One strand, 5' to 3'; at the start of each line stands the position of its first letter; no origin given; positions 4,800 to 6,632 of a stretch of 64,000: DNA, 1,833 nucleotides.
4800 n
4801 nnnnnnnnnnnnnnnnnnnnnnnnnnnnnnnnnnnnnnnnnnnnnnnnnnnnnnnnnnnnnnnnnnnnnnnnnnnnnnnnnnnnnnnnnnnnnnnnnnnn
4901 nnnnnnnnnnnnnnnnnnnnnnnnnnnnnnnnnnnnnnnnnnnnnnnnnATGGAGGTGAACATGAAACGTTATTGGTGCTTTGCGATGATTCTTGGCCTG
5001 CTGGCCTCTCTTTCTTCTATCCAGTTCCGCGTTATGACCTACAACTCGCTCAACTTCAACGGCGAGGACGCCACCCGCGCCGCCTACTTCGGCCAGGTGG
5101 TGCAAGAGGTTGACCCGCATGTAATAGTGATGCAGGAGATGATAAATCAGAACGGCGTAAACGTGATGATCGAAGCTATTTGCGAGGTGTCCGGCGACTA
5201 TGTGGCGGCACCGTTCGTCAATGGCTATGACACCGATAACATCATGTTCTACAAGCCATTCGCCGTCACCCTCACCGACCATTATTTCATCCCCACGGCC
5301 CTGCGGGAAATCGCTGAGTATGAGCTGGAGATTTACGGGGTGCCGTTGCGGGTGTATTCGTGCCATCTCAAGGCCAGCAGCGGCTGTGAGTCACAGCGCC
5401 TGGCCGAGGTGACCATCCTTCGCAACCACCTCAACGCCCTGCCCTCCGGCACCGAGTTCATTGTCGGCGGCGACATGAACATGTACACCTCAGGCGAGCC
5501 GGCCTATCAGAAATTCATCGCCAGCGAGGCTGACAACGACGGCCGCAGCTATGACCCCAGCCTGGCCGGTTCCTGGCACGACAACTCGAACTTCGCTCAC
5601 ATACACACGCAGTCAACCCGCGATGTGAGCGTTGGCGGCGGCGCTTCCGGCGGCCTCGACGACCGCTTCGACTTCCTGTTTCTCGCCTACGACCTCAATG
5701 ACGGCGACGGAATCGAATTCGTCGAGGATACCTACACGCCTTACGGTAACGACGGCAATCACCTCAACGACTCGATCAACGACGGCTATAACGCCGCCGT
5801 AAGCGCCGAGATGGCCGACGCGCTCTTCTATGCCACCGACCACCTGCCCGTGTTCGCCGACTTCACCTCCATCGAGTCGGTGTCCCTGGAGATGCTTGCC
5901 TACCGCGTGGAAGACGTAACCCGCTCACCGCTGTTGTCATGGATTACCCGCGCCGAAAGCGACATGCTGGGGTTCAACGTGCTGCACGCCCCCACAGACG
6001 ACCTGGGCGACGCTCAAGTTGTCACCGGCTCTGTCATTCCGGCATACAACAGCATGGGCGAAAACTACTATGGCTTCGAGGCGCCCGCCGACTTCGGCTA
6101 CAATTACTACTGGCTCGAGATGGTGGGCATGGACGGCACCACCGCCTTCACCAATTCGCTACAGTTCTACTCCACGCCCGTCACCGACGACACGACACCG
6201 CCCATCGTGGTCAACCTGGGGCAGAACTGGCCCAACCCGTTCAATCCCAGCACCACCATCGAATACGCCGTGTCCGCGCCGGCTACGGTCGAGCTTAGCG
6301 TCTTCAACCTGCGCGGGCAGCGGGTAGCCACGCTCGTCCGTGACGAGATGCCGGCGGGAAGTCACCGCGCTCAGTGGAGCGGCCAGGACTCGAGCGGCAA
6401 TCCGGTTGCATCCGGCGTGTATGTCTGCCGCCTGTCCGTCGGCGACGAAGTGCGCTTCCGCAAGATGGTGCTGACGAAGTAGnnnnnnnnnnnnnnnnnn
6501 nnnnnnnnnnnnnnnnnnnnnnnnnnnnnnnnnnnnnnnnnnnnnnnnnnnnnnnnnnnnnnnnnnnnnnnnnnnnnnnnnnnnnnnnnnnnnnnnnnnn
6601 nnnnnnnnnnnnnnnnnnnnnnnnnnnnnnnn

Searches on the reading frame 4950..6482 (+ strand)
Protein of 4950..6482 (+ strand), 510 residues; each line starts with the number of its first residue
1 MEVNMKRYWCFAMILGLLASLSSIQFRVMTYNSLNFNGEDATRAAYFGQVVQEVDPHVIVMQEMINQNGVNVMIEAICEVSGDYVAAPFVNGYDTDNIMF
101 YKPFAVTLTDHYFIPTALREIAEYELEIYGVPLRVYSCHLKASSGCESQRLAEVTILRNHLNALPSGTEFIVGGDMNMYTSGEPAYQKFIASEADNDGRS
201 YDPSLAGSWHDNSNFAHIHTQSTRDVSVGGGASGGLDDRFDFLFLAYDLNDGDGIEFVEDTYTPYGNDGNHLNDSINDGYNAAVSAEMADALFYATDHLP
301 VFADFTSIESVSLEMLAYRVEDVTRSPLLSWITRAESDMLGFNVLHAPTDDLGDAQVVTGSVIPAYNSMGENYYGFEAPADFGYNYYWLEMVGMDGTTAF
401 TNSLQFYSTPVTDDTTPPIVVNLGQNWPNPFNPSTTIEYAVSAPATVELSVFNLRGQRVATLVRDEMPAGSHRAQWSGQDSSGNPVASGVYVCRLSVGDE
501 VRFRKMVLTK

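Call 22: find_encoding_contigs(protein=window:4950-6482:+, flank=10000, max_places=2)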
Protein window:4950-6482:+ (510 aa): no gene with exactly this product is on record in the collection.
